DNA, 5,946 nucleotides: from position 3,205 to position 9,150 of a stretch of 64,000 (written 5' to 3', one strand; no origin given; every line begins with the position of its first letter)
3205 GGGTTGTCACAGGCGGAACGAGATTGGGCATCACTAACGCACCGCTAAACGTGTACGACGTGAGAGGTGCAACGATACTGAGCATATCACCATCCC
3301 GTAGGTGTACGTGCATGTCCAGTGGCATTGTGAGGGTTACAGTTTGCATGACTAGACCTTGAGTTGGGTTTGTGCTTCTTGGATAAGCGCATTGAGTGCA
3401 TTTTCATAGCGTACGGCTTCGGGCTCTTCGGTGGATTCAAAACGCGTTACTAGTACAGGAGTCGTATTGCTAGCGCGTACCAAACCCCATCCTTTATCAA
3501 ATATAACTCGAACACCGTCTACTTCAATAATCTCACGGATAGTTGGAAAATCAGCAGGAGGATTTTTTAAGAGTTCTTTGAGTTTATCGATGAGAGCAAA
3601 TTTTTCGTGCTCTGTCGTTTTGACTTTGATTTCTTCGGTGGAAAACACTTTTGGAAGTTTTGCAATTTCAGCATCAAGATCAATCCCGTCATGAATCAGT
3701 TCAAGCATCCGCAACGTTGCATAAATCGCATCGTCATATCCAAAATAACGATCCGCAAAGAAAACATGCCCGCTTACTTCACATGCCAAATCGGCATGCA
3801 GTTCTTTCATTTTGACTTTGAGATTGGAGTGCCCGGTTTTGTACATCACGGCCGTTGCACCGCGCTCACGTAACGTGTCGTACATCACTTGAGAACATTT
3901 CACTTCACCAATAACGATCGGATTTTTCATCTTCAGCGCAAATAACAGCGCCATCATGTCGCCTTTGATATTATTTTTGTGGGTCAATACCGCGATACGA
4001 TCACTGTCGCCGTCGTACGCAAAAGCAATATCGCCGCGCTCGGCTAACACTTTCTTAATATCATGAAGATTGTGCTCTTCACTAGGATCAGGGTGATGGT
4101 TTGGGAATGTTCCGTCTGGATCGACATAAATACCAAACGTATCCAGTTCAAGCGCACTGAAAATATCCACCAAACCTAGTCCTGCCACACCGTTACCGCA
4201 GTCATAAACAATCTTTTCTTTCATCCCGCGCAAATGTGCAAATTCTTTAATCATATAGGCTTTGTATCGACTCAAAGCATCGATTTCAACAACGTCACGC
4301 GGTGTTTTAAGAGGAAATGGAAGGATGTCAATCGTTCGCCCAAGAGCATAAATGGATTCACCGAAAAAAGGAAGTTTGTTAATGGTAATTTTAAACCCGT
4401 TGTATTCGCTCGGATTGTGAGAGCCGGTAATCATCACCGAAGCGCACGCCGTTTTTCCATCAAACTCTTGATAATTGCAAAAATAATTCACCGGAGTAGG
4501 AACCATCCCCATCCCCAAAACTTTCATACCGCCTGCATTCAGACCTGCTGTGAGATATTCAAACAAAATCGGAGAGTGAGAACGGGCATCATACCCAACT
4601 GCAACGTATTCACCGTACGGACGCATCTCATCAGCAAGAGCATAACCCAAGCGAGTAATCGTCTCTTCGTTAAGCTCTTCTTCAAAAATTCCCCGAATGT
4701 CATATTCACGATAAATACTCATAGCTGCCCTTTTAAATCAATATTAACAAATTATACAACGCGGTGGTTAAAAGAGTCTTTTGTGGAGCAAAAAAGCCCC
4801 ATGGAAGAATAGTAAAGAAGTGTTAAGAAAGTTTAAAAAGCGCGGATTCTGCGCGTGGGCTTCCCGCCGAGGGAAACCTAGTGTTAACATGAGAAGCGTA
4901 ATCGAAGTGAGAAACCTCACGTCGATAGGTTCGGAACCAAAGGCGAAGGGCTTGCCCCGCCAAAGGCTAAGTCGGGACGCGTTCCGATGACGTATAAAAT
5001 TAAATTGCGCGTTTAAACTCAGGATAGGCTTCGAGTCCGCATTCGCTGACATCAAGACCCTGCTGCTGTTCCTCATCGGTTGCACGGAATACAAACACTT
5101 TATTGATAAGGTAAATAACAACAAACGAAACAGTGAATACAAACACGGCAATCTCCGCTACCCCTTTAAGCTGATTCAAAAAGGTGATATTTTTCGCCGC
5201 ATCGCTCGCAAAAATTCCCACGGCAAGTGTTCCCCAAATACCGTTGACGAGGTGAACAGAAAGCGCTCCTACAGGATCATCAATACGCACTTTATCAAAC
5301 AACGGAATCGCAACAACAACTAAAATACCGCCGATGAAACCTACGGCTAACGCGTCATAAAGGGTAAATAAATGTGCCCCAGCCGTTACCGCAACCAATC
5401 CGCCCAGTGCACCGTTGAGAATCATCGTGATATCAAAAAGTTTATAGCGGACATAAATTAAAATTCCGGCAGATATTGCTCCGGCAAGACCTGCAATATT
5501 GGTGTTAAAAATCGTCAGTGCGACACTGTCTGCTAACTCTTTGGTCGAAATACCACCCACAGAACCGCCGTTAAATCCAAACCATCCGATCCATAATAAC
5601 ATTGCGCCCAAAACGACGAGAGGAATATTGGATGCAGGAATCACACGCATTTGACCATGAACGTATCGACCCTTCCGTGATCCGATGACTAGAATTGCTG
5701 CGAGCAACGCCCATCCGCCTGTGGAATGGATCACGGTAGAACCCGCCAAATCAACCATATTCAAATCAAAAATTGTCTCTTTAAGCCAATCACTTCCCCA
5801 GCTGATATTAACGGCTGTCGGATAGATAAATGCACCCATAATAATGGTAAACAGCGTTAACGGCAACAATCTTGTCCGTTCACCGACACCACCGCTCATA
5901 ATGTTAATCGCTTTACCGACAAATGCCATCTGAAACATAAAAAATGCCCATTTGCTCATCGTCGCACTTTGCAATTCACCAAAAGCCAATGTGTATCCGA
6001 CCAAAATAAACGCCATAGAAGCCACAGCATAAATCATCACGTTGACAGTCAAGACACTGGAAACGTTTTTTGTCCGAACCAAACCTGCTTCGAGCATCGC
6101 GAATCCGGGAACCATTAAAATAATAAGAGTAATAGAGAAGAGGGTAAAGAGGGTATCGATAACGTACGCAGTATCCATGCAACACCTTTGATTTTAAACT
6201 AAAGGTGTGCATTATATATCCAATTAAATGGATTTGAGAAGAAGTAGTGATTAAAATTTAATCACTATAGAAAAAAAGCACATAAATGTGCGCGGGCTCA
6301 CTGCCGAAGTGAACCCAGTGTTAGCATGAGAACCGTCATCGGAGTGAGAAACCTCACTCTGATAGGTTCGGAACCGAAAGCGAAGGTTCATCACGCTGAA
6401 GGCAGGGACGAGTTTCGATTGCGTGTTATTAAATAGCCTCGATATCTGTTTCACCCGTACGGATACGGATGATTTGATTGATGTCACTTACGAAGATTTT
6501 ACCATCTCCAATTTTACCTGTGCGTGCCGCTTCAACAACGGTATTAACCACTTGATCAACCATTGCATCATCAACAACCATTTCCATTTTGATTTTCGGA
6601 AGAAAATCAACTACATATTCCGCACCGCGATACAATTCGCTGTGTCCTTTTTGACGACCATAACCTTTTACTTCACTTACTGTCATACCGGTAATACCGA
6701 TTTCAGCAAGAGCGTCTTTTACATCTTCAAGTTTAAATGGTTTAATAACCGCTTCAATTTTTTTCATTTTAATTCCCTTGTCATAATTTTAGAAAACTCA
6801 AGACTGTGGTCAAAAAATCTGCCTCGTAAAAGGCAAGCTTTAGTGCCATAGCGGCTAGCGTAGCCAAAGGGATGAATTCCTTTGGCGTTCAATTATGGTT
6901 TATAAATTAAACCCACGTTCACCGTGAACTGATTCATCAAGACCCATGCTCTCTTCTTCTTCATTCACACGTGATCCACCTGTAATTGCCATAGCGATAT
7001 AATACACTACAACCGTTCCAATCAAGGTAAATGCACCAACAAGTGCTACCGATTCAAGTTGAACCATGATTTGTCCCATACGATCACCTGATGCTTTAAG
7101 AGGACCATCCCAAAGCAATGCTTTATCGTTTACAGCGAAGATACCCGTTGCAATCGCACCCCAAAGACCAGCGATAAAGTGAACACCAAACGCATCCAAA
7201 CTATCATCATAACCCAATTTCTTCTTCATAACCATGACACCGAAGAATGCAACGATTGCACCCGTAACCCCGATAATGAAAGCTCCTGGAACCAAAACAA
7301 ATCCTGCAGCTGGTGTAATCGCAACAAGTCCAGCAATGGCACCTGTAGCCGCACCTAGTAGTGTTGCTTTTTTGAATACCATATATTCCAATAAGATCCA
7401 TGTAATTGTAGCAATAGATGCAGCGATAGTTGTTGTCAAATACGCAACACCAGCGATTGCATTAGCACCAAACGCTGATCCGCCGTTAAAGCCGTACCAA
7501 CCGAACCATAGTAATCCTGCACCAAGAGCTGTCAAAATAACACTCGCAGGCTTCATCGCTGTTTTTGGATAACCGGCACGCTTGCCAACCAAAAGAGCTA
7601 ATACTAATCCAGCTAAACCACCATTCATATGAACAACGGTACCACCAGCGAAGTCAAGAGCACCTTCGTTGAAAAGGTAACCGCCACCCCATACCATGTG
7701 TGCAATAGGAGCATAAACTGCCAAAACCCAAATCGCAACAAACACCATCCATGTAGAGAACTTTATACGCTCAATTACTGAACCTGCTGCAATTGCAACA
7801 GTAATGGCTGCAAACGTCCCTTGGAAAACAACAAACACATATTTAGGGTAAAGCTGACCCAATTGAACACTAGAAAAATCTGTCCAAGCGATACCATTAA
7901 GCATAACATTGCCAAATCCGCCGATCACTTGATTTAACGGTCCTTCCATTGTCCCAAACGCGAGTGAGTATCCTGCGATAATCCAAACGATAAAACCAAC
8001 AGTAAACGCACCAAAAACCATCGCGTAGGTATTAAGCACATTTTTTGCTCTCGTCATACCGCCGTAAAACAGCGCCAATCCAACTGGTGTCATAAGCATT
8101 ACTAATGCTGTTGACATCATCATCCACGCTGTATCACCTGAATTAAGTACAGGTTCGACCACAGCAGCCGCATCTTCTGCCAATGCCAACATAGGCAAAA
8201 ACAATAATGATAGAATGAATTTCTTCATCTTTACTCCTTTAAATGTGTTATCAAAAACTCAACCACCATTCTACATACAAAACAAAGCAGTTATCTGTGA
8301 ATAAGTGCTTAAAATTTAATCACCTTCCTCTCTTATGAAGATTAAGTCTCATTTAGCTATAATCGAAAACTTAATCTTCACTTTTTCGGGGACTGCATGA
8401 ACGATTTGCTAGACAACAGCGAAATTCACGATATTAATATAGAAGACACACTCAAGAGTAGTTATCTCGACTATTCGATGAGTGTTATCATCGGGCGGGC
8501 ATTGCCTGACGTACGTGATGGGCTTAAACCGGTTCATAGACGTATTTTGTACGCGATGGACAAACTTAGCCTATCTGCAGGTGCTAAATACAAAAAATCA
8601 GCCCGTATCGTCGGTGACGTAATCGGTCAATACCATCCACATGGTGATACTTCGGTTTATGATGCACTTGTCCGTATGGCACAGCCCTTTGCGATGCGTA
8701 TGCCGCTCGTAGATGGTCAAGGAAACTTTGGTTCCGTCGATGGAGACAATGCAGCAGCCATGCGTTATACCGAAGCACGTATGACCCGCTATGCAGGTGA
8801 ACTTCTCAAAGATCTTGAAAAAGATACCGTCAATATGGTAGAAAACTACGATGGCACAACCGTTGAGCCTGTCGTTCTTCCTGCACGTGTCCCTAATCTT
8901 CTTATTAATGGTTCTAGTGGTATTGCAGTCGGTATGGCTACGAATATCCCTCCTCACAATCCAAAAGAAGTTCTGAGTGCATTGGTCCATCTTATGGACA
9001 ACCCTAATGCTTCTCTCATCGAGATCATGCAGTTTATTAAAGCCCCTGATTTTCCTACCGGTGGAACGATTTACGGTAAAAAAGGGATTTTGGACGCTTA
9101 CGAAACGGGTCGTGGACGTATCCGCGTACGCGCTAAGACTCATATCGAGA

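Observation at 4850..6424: Unassigned ~140-nt multi-hairpin element in two covarying copies abutting the amt and PII stop codons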

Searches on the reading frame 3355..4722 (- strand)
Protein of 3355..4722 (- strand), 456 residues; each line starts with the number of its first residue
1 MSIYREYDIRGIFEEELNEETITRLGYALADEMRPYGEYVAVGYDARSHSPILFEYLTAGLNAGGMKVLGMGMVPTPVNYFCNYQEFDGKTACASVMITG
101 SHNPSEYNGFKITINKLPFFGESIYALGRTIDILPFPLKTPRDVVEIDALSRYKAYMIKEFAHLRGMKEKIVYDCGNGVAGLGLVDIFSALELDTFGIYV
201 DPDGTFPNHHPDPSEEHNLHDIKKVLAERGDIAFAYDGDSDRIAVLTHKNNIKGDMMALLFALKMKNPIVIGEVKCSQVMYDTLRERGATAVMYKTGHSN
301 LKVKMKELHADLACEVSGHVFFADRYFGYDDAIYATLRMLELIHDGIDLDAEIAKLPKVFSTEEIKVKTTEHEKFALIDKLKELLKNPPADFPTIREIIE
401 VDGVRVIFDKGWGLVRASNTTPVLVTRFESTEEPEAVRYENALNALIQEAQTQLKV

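Call 103: search_protein_families(library=pfam, proteins=[window:3355-4722:-], max_evalue=0.00001)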
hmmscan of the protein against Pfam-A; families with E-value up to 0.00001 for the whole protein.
window:3355-4722:- (456 aa): 4 families
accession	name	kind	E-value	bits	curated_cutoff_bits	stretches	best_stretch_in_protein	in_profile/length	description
PF02878.22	PGM_PMM_I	-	2.8e-26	92.3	22.5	1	4-115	4-114/138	Phosphoglucomutase/phosphomannomutase, alpha/beta/alpha domain I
PF02879.22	PGM_PMM_II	-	6e-19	68.9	29.3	1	161-249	13-102/103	Phosphoglucomutase/phosphomannomutase, alpha/beta/alpha domain II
PF02880.22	PGM_PMM_III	-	6.1e-18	65.5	20.7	1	254-353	2-108/115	Phosphoglucomutase/phosphomannomutase, alpha/beta/alpha domain III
PF00408.26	PGM_PMM_IV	-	9.1e-13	48.5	23.1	1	364-442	1-64/68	Phosphoglucomutase/phosphomannomutase, C-terminal domain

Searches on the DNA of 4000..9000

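Call 3: search_rna_families(source=window, start=4000, end=9000, threshold=evalue, max_evalue=10, show_alignments=4)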
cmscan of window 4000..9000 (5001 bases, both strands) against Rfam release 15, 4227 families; matches with E-value up to 10: 4.
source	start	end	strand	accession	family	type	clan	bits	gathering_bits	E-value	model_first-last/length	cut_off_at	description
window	5679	5772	+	RF00293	snoM1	Gene; snRNA; snoRNA; HACA-box;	-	25.7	40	0.35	1-99/99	no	Small nucleolar RNA snoM1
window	6566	6653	+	RF02846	Ref84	Gene; antisense;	-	24.4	52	7.4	1-87/87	no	Enterococcus sRNA 84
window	5819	5879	+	RF02427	SpF10_sRNA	Gene; sRNA;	-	21.3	60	1.5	1-57/57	no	Streptococcus sRNA SpF10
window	5095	5219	-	RF02453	ncr952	Gene; sRNA;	-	17.1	100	1.9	1-143/143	no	Bacillus sRNA ncr952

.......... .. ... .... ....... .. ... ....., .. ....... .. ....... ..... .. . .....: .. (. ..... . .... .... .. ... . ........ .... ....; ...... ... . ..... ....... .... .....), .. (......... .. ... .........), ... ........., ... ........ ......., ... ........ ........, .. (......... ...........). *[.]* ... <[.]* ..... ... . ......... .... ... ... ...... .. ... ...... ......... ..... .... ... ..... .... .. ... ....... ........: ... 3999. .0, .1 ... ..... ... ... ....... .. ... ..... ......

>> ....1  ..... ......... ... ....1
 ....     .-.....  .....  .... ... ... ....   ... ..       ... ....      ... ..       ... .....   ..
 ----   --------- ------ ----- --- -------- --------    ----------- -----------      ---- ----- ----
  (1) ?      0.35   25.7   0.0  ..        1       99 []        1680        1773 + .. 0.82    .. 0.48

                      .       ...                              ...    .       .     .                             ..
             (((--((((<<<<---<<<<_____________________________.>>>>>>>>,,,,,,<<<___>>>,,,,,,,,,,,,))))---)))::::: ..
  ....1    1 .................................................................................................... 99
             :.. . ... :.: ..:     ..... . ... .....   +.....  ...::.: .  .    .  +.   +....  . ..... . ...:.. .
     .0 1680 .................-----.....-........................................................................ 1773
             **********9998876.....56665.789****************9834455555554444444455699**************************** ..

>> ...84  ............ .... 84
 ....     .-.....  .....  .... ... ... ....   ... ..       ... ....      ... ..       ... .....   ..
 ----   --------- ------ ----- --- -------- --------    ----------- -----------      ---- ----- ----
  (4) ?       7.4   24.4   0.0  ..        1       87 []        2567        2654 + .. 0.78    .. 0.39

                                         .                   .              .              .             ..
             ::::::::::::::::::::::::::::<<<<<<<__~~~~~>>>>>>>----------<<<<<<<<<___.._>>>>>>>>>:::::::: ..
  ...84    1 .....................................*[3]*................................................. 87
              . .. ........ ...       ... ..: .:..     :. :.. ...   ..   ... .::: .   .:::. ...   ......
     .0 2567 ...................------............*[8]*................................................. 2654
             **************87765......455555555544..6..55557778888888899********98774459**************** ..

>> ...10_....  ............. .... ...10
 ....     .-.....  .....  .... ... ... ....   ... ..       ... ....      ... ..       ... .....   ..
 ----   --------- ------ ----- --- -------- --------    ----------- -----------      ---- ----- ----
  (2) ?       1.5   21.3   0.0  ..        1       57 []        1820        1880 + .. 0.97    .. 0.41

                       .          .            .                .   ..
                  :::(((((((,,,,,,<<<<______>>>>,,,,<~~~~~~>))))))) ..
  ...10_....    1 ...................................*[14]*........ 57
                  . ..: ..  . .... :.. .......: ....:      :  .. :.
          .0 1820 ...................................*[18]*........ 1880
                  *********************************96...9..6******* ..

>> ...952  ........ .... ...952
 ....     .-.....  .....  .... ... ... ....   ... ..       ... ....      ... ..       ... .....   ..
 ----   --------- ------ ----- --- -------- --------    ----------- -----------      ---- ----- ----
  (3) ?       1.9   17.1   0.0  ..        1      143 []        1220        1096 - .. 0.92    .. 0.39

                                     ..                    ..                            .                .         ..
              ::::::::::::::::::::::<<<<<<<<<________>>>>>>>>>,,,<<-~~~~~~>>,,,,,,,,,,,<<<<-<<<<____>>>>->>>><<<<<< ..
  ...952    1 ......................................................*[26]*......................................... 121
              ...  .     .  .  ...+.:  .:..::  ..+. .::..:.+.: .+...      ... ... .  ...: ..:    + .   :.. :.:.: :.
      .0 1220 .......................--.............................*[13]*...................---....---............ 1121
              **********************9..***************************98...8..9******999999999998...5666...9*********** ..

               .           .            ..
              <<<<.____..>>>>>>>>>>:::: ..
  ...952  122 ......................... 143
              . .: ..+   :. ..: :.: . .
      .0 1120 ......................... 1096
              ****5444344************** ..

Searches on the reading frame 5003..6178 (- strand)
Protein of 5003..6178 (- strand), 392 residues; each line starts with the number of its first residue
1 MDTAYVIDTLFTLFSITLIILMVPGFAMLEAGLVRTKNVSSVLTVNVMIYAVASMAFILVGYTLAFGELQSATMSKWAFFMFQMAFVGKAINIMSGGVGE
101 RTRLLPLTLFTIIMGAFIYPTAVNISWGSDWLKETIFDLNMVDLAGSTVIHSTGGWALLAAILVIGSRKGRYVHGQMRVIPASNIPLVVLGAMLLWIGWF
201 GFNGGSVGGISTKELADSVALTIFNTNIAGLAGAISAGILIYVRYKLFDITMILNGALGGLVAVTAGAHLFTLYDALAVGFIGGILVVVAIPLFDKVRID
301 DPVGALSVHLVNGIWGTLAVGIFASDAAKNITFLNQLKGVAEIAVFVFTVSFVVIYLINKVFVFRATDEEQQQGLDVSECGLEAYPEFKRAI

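Call 103: search_protein_families(library=pfam, proteins=[window:5003-6178:-], max_evalue=0.00001)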
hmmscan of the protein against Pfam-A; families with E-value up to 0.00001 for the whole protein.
window:5003-6178:- (392 aa): 1 family
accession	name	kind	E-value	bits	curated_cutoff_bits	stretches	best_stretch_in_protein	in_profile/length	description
PF00909.26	Ammonium_transp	-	1.1e-88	298.2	23.2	1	11-385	2-399/399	Ammonium Transporter Family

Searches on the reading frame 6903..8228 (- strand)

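Call 103: search_protein_families(library=pfam, proteins=[window:6903-8228:-], max_evalue=0.00001)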
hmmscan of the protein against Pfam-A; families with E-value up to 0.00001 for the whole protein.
window:6903-8228:- (442 aa): 1 family
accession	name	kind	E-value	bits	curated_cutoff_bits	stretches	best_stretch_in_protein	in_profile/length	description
PF00909.26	Ammonium_transp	-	1.1e-107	360.7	23.2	1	34-439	1-398/399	Ammonium Transporter Family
